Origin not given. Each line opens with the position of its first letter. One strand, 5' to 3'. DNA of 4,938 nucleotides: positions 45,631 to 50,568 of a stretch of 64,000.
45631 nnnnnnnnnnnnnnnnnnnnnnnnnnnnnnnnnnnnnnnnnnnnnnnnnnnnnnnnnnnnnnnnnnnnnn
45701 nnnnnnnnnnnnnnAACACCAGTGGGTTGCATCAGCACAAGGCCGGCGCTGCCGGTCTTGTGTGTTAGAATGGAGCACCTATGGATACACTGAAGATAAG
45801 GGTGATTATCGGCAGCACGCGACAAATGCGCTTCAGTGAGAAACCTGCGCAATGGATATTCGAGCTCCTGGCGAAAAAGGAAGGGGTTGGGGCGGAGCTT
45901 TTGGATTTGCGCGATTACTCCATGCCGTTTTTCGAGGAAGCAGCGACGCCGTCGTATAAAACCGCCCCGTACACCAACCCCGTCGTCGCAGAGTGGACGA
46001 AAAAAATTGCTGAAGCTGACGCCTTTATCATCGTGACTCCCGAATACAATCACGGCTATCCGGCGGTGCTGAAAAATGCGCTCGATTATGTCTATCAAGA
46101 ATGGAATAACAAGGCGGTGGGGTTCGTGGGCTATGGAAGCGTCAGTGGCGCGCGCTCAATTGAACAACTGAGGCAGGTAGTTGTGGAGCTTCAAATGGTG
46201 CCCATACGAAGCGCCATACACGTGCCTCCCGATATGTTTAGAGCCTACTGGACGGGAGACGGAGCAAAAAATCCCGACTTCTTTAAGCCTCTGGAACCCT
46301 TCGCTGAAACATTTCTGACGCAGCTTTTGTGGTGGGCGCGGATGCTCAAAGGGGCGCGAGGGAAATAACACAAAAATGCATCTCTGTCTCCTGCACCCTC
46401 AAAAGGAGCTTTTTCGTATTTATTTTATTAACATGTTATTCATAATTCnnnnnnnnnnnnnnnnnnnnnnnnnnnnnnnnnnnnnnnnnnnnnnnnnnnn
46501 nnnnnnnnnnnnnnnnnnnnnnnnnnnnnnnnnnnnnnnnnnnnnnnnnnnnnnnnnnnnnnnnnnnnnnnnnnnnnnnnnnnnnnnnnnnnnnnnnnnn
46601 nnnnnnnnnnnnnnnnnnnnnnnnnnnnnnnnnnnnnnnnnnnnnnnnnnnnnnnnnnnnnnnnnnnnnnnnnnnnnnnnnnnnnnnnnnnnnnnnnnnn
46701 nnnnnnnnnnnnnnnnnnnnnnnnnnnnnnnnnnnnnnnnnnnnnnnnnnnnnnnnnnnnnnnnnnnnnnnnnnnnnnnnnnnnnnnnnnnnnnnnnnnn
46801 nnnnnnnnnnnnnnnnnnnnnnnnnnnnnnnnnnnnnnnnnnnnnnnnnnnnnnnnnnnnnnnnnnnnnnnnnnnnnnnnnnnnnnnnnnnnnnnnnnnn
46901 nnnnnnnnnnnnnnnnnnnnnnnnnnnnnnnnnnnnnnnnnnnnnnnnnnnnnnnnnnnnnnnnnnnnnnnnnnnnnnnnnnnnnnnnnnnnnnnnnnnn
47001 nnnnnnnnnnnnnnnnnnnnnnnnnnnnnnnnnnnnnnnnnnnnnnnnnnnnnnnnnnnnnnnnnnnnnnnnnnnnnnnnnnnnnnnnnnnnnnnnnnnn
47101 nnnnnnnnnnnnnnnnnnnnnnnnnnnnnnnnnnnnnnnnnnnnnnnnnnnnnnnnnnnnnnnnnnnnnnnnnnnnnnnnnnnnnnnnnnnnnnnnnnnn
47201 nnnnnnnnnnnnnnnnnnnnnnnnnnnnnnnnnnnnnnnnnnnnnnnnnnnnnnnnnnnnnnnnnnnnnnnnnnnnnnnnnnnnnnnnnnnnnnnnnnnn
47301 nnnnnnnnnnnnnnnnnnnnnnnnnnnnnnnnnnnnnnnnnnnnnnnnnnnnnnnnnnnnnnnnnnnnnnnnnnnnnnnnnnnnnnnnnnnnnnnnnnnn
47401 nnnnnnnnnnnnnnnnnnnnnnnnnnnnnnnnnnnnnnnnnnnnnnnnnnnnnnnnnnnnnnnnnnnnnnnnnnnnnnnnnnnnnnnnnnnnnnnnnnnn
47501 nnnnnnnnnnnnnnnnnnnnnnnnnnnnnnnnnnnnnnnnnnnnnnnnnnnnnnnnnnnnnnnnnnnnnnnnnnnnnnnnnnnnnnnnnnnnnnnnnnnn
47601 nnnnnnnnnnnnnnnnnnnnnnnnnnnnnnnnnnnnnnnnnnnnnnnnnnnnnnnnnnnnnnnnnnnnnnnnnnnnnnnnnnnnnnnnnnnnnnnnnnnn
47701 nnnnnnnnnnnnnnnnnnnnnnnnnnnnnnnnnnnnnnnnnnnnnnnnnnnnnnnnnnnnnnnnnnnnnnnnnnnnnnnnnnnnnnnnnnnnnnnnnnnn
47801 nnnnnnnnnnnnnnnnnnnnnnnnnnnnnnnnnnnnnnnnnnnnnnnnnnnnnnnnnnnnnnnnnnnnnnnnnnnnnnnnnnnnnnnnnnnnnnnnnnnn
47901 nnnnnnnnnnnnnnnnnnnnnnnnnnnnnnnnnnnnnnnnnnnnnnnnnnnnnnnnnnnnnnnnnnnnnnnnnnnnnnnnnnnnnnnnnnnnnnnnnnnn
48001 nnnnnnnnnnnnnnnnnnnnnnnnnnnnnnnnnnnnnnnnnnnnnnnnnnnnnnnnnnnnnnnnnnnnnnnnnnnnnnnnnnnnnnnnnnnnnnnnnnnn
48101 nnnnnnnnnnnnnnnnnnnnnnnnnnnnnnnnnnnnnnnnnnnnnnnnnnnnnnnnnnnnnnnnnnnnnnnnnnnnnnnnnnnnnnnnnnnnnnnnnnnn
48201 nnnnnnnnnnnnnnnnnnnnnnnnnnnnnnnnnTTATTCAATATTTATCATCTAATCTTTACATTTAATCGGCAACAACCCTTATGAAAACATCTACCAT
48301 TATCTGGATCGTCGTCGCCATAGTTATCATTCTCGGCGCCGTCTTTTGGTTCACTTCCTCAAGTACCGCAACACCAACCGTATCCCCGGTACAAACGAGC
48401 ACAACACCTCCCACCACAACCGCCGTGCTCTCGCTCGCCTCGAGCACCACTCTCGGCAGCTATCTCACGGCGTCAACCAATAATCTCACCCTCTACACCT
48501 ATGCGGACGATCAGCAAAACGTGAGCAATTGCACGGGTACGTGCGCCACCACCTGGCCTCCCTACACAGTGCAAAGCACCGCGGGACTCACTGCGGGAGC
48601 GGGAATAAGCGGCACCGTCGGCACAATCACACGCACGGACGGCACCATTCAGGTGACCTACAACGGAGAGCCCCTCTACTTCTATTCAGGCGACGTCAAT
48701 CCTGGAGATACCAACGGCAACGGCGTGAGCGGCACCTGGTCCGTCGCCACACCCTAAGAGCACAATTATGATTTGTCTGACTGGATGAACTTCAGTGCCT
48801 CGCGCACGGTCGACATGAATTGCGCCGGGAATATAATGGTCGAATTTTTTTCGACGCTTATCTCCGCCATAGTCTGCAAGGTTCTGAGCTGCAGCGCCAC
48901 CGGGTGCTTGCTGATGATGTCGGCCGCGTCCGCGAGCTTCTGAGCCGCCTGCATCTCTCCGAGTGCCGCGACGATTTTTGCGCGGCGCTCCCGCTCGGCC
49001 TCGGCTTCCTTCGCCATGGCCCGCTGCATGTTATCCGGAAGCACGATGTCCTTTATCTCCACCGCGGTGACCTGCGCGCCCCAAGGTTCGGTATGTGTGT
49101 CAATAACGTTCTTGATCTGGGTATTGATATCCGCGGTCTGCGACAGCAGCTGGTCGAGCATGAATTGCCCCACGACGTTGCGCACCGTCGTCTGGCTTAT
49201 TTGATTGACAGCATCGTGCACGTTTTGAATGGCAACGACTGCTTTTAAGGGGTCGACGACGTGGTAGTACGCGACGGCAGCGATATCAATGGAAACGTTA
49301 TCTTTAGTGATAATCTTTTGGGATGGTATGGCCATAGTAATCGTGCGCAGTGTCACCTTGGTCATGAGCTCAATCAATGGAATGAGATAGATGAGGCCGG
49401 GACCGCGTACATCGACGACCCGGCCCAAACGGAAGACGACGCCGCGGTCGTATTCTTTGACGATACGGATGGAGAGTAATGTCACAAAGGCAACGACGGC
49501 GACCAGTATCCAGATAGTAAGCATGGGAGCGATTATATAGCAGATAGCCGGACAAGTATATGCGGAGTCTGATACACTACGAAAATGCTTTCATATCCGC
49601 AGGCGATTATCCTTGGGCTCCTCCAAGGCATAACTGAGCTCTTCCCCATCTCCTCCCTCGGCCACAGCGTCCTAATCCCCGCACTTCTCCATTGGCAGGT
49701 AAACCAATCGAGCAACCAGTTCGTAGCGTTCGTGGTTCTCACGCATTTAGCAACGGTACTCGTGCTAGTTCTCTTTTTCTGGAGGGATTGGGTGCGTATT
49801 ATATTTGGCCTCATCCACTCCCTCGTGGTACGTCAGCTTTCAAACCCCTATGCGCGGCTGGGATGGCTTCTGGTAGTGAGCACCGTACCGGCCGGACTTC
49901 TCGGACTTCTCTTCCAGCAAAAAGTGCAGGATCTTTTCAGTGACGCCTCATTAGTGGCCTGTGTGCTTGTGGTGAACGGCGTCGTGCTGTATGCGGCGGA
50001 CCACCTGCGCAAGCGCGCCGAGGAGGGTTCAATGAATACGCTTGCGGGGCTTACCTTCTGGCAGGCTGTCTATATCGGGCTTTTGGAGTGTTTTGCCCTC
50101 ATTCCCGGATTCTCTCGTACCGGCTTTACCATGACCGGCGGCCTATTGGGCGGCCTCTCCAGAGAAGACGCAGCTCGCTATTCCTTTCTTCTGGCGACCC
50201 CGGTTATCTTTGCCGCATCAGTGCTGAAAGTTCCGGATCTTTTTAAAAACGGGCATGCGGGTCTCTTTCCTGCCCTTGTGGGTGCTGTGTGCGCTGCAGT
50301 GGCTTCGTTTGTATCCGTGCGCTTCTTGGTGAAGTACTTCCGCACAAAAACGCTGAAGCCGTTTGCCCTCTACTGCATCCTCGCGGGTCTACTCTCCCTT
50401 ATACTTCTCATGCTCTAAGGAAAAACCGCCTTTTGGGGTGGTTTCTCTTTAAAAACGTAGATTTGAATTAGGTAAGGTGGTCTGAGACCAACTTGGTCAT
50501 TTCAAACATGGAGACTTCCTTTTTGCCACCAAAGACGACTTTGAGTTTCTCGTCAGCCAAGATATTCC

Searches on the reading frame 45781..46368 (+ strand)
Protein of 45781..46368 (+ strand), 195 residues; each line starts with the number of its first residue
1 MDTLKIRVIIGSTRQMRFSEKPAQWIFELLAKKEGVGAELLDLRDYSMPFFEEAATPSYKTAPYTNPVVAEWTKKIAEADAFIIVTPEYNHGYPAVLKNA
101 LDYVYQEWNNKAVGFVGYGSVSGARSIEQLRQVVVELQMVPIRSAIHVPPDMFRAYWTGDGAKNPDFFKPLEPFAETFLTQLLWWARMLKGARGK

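Call 4: search_protein_families(library=pfam, proteins=[window:45781-46368:+], max_evalue=0.01)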
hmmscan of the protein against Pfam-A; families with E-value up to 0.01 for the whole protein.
window:45781-46368:+ (195 aa): 2 families
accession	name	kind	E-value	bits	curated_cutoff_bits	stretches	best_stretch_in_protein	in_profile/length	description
PF03358.20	FMN_red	-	3.6e-40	137.4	24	1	5-145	2-144/152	NADPH-dependent FMN reductase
PF02525.22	Flavodoxin_2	-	1.4e-10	41.6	27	1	5-106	2-105/198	Flavodoxin-like fold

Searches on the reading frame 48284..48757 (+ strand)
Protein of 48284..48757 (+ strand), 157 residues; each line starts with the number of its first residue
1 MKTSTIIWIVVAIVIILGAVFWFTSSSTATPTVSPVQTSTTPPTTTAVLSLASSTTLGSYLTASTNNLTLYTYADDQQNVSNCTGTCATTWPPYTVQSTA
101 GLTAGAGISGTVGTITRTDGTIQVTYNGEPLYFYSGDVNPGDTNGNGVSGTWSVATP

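Call 55: search_protein_families(library=pfam, proteins=[window:48284-48757:+], max_evalue=0.0001)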
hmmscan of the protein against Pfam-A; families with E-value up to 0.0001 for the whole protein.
window:48284-48757:+ (157 aa): 1 family
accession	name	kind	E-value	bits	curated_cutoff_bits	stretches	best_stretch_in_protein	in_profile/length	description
PF03640.20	Lipoprotein_15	-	1.2e-24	86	24.4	2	113-155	1-46/47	Secreted repeat of unknown function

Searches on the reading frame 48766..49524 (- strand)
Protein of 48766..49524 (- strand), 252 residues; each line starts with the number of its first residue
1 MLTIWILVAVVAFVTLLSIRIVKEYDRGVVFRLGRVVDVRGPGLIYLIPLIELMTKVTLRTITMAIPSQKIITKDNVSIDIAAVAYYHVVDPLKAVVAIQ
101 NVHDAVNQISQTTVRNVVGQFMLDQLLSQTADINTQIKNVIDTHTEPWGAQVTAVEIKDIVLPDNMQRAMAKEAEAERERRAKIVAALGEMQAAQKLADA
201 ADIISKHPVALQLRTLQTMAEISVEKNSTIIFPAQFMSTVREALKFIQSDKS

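Call 55: search_protein_families(library=pfam, proteins=[window:48766-49524:-], max_evalue=0.0001)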
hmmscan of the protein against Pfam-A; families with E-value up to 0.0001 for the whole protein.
window:48766-49524:- (252 aa): 2 families
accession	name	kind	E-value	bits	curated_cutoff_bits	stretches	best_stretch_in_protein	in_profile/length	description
PF01145.31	Band_7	-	2.3e-37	129.2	23.6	1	21-187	2-172/176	SPFH domain / Band 7 family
PF13421.11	Band_7_1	-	1.2e-05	25.5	24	1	99-175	130-208/211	SPFH domain-Band 7 family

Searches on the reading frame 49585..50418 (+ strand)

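Call 55: search_protein_families(library=pfam, proteins=[window:49585-50418:+], max_evalue=0.0001)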
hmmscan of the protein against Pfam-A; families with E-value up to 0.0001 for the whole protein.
window:49585-50418:+ (277 aa): 1 family
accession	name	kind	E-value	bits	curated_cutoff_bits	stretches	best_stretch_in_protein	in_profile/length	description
PF02673.24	BacA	-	8.4e-75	252.2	33.4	1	7-270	1-257/257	Bacitracin resistance protein BacA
